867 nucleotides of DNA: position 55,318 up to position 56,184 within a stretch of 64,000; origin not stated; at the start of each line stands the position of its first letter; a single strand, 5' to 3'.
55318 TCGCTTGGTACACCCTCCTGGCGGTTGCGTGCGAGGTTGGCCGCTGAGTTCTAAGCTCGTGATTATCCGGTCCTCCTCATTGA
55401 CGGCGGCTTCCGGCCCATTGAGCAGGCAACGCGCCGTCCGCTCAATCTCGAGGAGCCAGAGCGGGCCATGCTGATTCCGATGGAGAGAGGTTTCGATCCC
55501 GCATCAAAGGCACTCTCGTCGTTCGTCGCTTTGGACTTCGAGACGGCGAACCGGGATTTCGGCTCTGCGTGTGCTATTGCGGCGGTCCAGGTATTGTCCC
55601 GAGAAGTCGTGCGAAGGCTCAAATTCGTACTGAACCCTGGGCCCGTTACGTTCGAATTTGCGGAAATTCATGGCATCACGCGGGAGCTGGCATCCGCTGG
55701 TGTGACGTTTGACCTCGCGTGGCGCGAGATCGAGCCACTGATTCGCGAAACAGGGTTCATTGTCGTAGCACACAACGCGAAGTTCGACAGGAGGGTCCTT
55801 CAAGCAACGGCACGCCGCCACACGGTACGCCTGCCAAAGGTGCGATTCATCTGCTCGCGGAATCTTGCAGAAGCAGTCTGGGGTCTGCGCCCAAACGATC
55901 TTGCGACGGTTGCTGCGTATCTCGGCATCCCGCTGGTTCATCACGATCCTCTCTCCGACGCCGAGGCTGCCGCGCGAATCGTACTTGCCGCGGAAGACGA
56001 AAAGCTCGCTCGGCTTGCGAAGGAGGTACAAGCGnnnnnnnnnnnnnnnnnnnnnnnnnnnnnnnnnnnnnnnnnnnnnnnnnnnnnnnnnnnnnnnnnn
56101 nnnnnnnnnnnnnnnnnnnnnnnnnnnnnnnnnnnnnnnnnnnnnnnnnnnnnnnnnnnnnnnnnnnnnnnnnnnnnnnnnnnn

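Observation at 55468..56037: Stand-alone DnaQ-like 3'-5' exonuclease translationally fused into the cas3 transcript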

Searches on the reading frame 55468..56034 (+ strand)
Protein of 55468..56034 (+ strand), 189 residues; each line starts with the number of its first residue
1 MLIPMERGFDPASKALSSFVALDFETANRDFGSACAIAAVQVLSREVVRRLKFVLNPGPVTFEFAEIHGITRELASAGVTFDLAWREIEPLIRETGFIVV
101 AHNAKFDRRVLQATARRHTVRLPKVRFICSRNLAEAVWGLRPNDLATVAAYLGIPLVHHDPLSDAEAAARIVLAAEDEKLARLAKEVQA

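Call 6: search_protein_families(library=ncbifam, proteins=[window:55468-56034:+], max_evalue=0.01)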
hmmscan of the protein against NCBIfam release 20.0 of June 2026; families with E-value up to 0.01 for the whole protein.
window:55468-56034:+ (189 aa): 24 families
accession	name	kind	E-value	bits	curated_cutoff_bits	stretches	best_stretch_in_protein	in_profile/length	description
NF004844.0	PRK06195.1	equivalog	6.5e-36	124.3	373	1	18-181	2-166/309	DNA polymerase III subunit epsilon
NF005906.0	PRK07883.1-4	equivalog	4.5e-14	51.7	495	1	18-173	7-165/563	DEDD exonuclease domain-containing protein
NF005927.0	PRK07942.1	subfamily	3.6e-13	49.7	186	1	18-176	8-177/232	DNA polymerase III subunit epsilon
NF004719.0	PRK06063.1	equivalog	2e-12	46.6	389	1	11-173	10-174/331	DEDDh family exonuclease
TIGR01405.1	polC_Gram_pos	equivalog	5.6e-12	44.2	1043.45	1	17-175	189-350/1211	DNA polymerase III subunit alpha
NF005905.0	PRK07883.1-3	equivalog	1.1e-11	44.1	508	1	18-169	25-181/581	DEDD exonuclease domain-containing protein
NF001688.0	PRK00448.1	equivalog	1.1e-11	43.1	873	1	17-176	423-585/1445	PolC-type DNA polymerase III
NF005907.0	PRK07883.1-5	equivalog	4.2e-11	42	454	1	18-171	29-187/584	DEDD exonuclease domain-containing protein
NF005289.0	PRK06807.1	equivalog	2.2e-09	37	335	1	17-174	8-167/313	3'-5' exonuclease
NF005904.0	PRK07883.1-2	equivalog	1.5e-08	33.4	969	1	5-169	14-187/584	DEDD exonuclease domain-containing protein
NF006316.0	PRK08517.1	equivalog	3.9e-08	32.9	247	1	18-172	71-226/270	3'-5' exonuclease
NF004963.0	PRK06309.1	equivalog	3.2e-07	30.2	245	1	37-134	24-119/232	DNA polymerase III subunit epsilon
NF005981.0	PRK08074.1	equivalog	4.6e-07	28.2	789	1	18-174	4-164/931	ATP-dependent DNA helicase DinG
NF006615.0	PRK09182.1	subfamily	6e-07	28.5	207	1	47-170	88-205/307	3'-5' exonuclease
NF005903.0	PRK07883.1-1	equivalog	6e-07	28.3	1038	1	33-139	64-169/642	DEDD exonuclease domain-containing protein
NF004316.1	PRK05711.1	equivalog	9.9e-06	25.4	196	1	35-154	22-145/234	DNA polymerase III subunit epsilon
TIGR01406.1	dnaQ_proteo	equivalog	2.7e-05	23.9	222.7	1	36-120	22-106/231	DNA polymerase III subunit epsilon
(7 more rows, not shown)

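Call 7: search_protein_families(library=pfam, proteins=[window:55468-56034:+], max_evalue=0.01)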
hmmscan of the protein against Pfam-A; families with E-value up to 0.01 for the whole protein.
window:55468-56034:+ (189 aa): 3 families
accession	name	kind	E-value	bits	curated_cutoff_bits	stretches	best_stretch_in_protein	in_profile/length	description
PF00929.31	RNase_T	-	3.1e-13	51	24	1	20-171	1-163/164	Exonuclease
PF16473.11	Rv2179c-like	-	2e-05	24.8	27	1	79-173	78-174/177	3'-5' exoribonuclease Rv2179c-like domain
PF01612.26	DNA_pol_A_exo1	-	0.0012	19.1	23.6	1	84-147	64-122/173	3'-5' exonuclease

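Call 9: find_homologous_proteins(query=window:55468-56034:+, max_evalue=0.00001)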
Query window:55468-56034:+ (189 aa): 177 proteins with E <= 0.00001 among 1717 candidates; the best 120 are listed.
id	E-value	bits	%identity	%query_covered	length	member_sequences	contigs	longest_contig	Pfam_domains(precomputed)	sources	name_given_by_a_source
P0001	9.2e-117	405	100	100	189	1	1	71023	PF00929.32,PF16473.12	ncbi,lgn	-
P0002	6.4e-95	334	82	98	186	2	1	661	PF00929.32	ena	-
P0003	1.2e-93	330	85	94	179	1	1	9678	PF00929.32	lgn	-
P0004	1.0e-91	324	83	94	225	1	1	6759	PF00929.32,PF16473.12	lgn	-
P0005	3.8e-90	319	79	95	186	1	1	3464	PF00929.32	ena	-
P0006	1.2e-88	314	78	98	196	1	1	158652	PF00929.32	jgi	jgi:DNA polymerase-3 subunit epsilon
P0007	2.7e-86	306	80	92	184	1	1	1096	PF00929.32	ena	-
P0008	1.9e-84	300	76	98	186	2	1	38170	PF00929.32,PF16473.12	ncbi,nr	ncbi:MAG TPA: exonuclease domain-containing protein [Thermoanaerobaculia bacterium]|nr:exonuclease d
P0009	1.2e-60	222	60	92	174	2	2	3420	PF00929.32,PF16473.12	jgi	jgi:DNA polymerase III subunit epsilon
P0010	4.0e-55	204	61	92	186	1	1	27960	PF00929.32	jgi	-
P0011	5.4e-50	188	57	91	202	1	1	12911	PF00929.32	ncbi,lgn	-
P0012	1.4e-49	186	56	93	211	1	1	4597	PF00929.32,PF16473.12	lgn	-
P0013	6.8e-40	155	52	85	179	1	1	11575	PF00929.32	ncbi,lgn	-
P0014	1.9e-38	150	49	89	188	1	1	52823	PF00929.32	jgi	jgi:DNA polymerase-3 subunit epsilon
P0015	1.1e-36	144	48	84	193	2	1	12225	PF00929.32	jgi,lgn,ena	-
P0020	6.0e-36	142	48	86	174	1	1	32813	PF00929.32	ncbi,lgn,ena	-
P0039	1.7e-34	137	46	88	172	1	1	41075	PF00929.32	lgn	-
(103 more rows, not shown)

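Call 12: find_encoding_contigs(protein=P0001, flank=10000, max_places=3)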
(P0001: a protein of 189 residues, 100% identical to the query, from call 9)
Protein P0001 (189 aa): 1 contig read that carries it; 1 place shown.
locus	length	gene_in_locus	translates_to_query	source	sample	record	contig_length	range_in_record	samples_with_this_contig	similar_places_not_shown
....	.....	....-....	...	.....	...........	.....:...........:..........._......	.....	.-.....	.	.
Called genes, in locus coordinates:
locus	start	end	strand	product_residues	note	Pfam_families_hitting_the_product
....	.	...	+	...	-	?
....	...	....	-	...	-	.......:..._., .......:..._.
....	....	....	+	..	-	-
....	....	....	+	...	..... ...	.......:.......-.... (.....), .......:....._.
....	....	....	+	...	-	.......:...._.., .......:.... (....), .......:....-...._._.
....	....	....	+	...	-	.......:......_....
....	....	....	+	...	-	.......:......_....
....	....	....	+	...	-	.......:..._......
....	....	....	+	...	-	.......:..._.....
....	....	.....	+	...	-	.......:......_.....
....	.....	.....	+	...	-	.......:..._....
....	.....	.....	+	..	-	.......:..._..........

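Call 13: find_encoding_contigs(protein=P0006, flank=10000, max_places=2)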
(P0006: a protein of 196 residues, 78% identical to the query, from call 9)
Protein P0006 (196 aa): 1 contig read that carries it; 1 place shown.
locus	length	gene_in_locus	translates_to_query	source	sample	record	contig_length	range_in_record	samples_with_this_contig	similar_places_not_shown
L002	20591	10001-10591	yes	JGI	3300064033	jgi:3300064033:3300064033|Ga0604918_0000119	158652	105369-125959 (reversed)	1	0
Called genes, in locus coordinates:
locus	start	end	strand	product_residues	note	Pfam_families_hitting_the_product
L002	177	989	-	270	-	PF04116:FA_hydroxylase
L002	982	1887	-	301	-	PF00535:Glycos_transf_2, PF10111:Glyco_tranf_2_2, PF13641:Glyco_tranf_2_3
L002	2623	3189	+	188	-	PF10807:DUF2541 (faint)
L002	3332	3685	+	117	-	-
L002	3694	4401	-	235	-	PF00072:Response_reg, PF00486:Trans_reg_C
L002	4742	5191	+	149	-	PF01713:Smr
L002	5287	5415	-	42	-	-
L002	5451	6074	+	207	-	-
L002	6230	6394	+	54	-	-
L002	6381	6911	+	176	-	-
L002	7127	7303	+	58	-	-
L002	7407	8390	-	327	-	PF03575:Peptidase_S51 (faint)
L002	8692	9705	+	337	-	PF08220:HTH_DeoR (weak), PF08279:HTH_11 (weak), PF13280:WYL, PF25583:WCX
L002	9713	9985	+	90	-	-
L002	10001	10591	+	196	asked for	PF00929:RNase_T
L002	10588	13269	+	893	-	PF18019:Cas3_HD, PF00270:DEAD, PF22590:Cas3-like_C_2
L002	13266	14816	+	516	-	PF09481:CRISPR_Cse1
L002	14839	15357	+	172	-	PF09485:CRISPR_Cse2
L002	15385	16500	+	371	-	PF09344:Cas_CT1975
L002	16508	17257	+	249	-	PF09704:Cas_Cas5d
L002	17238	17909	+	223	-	PF08798:CRISPR_assoc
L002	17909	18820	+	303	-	PF01867:Cas_Cas1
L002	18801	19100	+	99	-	PF09707:Cas_Cas2CT1978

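Call 14: find_encoding_contigs(protein=P0008, flank=10000, max_places=2)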
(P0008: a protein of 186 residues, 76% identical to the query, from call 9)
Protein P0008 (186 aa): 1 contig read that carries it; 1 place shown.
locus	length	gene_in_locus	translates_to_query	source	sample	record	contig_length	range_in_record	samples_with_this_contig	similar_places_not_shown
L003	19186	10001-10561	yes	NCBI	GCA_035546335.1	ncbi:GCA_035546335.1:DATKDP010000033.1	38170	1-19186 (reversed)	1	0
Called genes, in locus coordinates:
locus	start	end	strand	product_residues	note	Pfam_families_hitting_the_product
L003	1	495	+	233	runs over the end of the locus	PF00702:Hydrolase, PF12710:HAD, PF13419:HAD_2, PF13242:Hydrolase_like (weak)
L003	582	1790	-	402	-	PF17785:PUA_3, PF10672:Methyltrans_SAM, PF03602:Cons_hypoth95 (weak)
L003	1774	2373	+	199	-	PF22551:TY-Chap1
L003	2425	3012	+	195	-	-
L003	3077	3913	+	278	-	PF00582:Usp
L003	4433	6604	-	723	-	PF00384:Molybdopterin, PF01568:Molydop_binding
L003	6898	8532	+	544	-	PF02689:Herpes_Helicase (faint), PF05970:PIF1, PF13191:AAA_16, PF13604:AAA_30, PF13245:AAA_19, PF13401:AAA_22 (faint), PF21530:Pif1_2B_dom (weak)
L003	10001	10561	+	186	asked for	PF00929:RNase_T, PF16473:Rv2179c-like (faint)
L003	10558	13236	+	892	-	PF18019:Cas3_HD, PF00270:DEAD, PF22590:Cas3-like_C_2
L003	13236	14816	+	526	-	PF09481:CRISPR_Cse1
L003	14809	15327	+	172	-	PF09485:CRISPR_Cse2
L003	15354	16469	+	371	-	PF09344:Cas_CT1975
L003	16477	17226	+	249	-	PF09704:Cas_Cas5d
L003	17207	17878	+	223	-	PF08798:CRISPR_assoc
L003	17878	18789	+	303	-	PF01867:Cas_Cas1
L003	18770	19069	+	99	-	PF09707:Cas_Cas2CT1978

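Call 15: find_encoding_contigs(protein=P0003, flank=10000, max_places=2)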
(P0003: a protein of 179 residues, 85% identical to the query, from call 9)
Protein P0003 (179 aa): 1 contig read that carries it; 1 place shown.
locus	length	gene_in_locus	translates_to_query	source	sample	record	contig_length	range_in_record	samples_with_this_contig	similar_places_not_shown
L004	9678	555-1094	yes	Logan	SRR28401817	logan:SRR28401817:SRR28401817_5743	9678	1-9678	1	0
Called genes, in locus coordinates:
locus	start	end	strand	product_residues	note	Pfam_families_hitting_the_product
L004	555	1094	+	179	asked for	PF00929:RNase_T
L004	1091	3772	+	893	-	PF18019:Cas3_HD, PF00270:DEAD, PF22590:Cas3-like_C_2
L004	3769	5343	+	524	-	PF09481:CRISPR_Cse1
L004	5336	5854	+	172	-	PF09485:CRISPR_Cse2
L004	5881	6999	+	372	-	PF09344:Cas_CT1975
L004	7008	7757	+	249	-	PF09704:Cas_Cas5d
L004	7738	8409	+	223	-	PF08798:CRISPR_assoc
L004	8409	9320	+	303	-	PF01867:Cas_Cas1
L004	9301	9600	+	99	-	PF09707:Cas_Cas2CT1978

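Call 16: find_encoding_contigs(protein=P0010, flank=10000, max_places=2)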
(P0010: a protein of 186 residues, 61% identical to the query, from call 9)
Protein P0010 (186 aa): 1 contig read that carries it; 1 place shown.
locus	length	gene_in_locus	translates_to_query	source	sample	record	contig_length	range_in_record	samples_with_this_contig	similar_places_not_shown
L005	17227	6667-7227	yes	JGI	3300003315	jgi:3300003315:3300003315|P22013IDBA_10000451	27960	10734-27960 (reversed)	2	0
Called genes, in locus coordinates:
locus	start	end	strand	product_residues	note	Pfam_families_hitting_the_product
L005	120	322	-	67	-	-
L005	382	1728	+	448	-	PF04191:PEMT, PF01790:LGT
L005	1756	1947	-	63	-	-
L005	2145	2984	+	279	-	PF02666:PS_Dcarbxylase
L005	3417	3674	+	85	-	PF00440:TetR_N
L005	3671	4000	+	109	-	-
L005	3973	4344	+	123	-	PF03061:4HBT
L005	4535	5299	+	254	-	PF00108:Thiolase_N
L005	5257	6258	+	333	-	PF08279:HTH_11 (weak), PF13280:WYL, PF25583:WCX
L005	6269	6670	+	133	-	PF08797:HIRAN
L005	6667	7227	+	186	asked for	PF00929:RNase_T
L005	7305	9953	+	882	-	PF18019:Cas3_HD, PF00270:DEAD, PF04851:ResIII (weak), PF22590:Cas3-like_C_2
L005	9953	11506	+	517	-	PF09481:CRISPR_Cse1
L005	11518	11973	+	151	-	PF09485:CRISPR_Cse2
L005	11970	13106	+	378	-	PF09344:Cas_CT1975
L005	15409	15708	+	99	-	PF09707:Cas_Cas2CT1978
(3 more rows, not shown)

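Call 17: find_encoding_contigs(protein=P0011, flank=10000, max_places=2)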
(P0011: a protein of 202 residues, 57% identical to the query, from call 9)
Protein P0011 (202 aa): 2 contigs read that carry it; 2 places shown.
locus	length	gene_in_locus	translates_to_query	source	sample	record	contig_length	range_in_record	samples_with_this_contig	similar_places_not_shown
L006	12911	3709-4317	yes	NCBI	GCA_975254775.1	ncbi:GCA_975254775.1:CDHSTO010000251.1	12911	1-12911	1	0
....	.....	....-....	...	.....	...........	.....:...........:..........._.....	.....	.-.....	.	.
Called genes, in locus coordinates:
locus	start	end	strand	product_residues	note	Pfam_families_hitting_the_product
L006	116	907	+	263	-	PF13406:SLT_2 (faint), PF01464:SLT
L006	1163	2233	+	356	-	PF20586:DUF6788 (weak), PF12281:NTP_transf_8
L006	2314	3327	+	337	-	PF08279:HTH_11 (weak), PF13280:WYL, PF25583:WCX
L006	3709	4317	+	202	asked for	PF00929:RNase_T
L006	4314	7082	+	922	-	PF18019:Cas3_HD, PF00270:DEAD (weak), PF04851:ResIII (faint), PF22590:Cas3-like_C_2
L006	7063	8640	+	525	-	PF09481:CRISPR_Cse1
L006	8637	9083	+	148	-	PF09485:CRISPR_Cse2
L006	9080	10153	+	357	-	PF09344:Cas_CT1975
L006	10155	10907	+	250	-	PF09704:Cas_Cas5d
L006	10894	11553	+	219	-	PF08798:CRISPR_assoc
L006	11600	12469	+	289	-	PF01867:Cas_Cas1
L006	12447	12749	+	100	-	PF09707:Cas_Cas2CT1978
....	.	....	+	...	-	?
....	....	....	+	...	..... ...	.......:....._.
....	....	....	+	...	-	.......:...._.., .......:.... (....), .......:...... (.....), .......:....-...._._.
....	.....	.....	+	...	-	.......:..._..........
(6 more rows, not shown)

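Call 18: find_encoding_contigs(protein=P0013, flank=10000, max_places=2)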
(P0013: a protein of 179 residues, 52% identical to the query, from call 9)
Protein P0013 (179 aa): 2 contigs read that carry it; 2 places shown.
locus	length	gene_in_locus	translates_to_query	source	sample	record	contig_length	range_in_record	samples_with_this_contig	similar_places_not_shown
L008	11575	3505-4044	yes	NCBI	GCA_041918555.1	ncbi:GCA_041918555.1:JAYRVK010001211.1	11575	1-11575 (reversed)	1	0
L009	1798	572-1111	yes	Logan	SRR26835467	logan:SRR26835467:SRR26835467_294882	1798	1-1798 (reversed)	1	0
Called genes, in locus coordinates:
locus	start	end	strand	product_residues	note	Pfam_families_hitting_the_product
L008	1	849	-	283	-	?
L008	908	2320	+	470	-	-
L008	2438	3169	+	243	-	PF00230:MIP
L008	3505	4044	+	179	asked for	PF00929:RNase_T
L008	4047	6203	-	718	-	-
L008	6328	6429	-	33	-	-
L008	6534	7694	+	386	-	PF09670:Cas_Cas02710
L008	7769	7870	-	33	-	-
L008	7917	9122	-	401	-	PF03787:RAMPs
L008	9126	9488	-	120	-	PF09701:Cas_Cmr5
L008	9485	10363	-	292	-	PF03787:RAMPs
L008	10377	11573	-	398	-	?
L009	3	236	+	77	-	?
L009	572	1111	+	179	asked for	PF00929:RNase_T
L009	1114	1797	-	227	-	?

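Call 19: find_encoding_contigs(protein=P0014, flank=10000, max_places=2)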
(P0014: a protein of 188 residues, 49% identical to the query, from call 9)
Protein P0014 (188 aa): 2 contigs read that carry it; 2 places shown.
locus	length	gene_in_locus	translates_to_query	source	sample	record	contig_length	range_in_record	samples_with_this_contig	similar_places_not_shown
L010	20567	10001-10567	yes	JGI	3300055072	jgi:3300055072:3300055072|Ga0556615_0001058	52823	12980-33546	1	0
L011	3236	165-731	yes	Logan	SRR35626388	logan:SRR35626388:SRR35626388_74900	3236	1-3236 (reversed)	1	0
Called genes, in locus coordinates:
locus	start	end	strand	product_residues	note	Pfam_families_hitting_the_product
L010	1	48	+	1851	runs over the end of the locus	PF11974:bMG3, PF01835:MG2, PF17972:bMG5, PF17962:bMG6 (faint), PF07703:A2M_BRD, PF00207:A2M (weak), PF17973:bMG10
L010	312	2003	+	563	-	PF00905:Transpeptidase, PF06832:BiPBP_C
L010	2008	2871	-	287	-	PF01370:Epimerase (faint), PF05368:NmrA, PF13460:NAD_binding_10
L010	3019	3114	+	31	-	-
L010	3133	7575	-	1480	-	PF00873:ACR_tran, PF02321:OEP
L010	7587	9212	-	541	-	PF25919:BSH_CusB (faint), PF25973:BSH_CzcB (faint), PF25967:RND-MFP_C (weak), PF25975:CzcB_C, PF25989:YknX_C (weak)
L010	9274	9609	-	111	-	-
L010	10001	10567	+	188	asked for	PF00929:RNase_T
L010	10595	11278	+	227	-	PF05685:Uma2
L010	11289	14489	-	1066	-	PF00404:Dockerin_1 (weak), PF09826:Beta_propel, PF08309:LVIVD (faint), PF09826:Beta_propel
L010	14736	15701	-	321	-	PF00795:CN_hydrolase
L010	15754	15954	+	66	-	-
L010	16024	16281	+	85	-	-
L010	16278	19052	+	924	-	-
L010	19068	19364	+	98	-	PF21956:DUF6922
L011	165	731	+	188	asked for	PF00929:RNase_T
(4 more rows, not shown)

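Call 32: find_related_loci(query=A1, collection=genome_contigs, flank=10000)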
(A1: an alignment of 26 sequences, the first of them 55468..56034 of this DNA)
Query A1 (189 aa) in genome_contigs; peptide patterns used: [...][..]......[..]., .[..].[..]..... (x = any residue, [..] = any of these).
600 stretches matched a pattern (row limit reached: there are more); 444 encode a relative of the query (tblastn E <= 1e-3); the best 80 are kept; 80 distinct loci.
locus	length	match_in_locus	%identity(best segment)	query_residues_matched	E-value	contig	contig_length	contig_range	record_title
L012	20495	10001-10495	46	17-181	7e-39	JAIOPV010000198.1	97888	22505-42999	MAG: Planctomycetota bacterium isolate LakeFargette_0920_ALND_MAG_60_11 LacPavin_0920_ALND_scaffold_301247, whole genome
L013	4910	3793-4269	45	16-175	1e-38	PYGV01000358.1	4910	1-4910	Filamentous cyanobacterium CCP3 NODE_1254_length_4910_cov_5.97414_ID_104369, whole genome shotgun sequence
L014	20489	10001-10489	43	12-175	6e-38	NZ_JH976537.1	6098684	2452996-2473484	Nodosilinea nodulosa PCC 7104 Lepto7104DRAFT_LPD.2, whole genome shotgun sequence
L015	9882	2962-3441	42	16-176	3e-37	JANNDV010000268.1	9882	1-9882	MAG: Acaryochloridaceae cyanobacterium OTE_75_metabat_521 OTE_75_k141_3247879, whole genome shotgun sequence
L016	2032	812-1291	43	16-176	3e-37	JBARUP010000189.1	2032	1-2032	MAG: Nodosilinea sp. isolate MFD12125_ilm_asm_bin22 k127_211822, whole genome shotgun sequence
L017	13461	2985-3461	44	16-175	2e-37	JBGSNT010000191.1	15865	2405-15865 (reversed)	MAG: Nodosilinea sp. isolate JTS-AC262 k141_1685948, whole genome shotgun sequence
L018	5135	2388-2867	43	16-176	6e-37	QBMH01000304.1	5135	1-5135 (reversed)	MAG: Leptolyngbya sp. isolate ULC077bin1 scaffold304_size5135, whole genome shotgun sequence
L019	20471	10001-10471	47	18-175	6e-37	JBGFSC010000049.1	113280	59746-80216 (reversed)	MAG: Elusimicrobiota bacterium isolate BA1A30.2019.Bin.75 NODE_99_length_113280_cov_4.366758, whole genome shotgun seque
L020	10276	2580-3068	43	14-177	2e-36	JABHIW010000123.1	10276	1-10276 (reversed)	MAG: Candidatus Scalindua sp. isolate SI037_bin72 k141_3259740, whole genome shotgun sequence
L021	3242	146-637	44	11-175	2e-36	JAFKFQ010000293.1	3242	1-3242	Bacterium isolate SCN18_30_10_14_R2_B_71_11 SCN18_30_10_14_R2_B_scaffold_13631, whole genome shotgun sequence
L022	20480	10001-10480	44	13-173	1e-36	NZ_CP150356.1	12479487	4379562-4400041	Sorangium sp. So ce1014 chromosome, complete genome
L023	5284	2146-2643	42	17-183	5e-36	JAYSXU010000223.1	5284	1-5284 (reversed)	MAG: Fimbriiglobus sp. isolate GFS_13292 GFS_13292_222, whole genome shotgun sequence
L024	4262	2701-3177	46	16-175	3e-36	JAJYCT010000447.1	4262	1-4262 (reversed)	MAG: Myxococcales bacterium isolate BP9.bin63 NODE_48162_length_4262_cov_1.710520, whole genome shotgun sequence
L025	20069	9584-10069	43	12-174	4e-36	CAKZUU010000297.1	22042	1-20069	MAG: uncultured Gemmataceae bacterium isolate N1_Bin_Bin_127_sub_1 genome assembly, contig: c_000001246682, whole genome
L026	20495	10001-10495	45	16-181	1e-35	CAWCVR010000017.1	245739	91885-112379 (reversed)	MAG: Bryobacterales bacterium isolate MFD01689.bin.1.102 genome assembly, contig: contig_34931, whole genome shotgun seq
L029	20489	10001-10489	44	15-178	3e-35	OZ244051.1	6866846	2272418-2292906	MAG: Vicinamibacterales bacterium isolate 8ba7f8d7-3fc5-437a-86da-c0f89745c60d genome assembly, chromosome: 1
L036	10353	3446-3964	39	6-179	1e-34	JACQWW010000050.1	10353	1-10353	MAG: Elusimicrobia bacterium isolate NC_groundwater_1499_Pr4_B-0.1um_52_3 SR1-18-B1_scaffold_27505, whole genome shotgun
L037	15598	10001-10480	44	16-176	2e-34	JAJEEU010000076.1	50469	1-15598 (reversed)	MAG: Vicinamibacteria bacterium isolate p16x34bins.50 k141_16101, whole genome shotgun sequence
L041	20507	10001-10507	44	16-185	2e-33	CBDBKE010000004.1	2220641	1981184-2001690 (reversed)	MAG: Terriglobia bacterium isolate 38b9ce2a-8c4d-4d07-85eb-86d09662256f genome assembly, contig: contig_4, whole genome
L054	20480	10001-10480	42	16-176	9e-31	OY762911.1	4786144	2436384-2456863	MAG: Thermoanaerobaculia bacterium isolate 14c23368-4dca-4d55-9b94-f295180eceef genome assembly, chromosome: 1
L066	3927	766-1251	38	13-175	2e-29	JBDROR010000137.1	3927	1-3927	MAG: bacterium isolate MEGAHIT-group-1.965 k141_11984714, whole genome shotgun sequence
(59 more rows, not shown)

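Call 37: find_encoding_contigs(protein=P0012, flank=10000, max_places=2)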
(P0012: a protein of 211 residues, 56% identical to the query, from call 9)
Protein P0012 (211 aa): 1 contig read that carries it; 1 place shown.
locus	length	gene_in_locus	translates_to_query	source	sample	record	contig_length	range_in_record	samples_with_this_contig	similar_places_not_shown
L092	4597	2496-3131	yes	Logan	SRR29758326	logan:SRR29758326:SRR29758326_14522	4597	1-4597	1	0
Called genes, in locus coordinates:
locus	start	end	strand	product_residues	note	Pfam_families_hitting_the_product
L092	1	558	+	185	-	?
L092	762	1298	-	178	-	-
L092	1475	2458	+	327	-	PF08220:HTH_DeoR (weak), PF08279:HTH_11, PF25213:HVO_A0261_N (faint), PF13280:WYL, PF25583:WCX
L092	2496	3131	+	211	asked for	PF16473:Rv2179c-like (faint), PF00929:RNase_T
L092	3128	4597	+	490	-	?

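Call 38: find_encoding_contigs(protein=P0009, flank=10000, max_places=3)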
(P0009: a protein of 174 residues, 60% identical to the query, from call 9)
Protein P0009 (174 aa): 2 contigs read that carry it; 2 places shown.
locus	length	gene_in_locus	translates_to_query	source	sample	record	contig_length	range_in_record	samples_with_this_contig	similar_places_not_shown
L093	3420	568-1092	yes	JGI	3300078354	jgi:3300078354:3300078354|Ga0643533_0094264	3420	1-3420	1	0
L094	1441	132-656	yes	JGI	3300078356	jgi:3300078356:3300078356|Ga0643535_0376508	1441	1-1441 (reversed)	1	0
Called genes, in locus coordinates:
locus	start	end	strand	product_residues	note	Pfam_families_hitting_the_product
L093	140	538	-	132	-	-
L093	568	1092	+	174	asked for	PF00929:RNase_T, PF16473:Rv2179c-like (faint)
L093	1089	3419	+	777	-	?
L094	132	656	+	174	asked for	PF00929:RNase_T, PF16473:Rv2179c-like (faint)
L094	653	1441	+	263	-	?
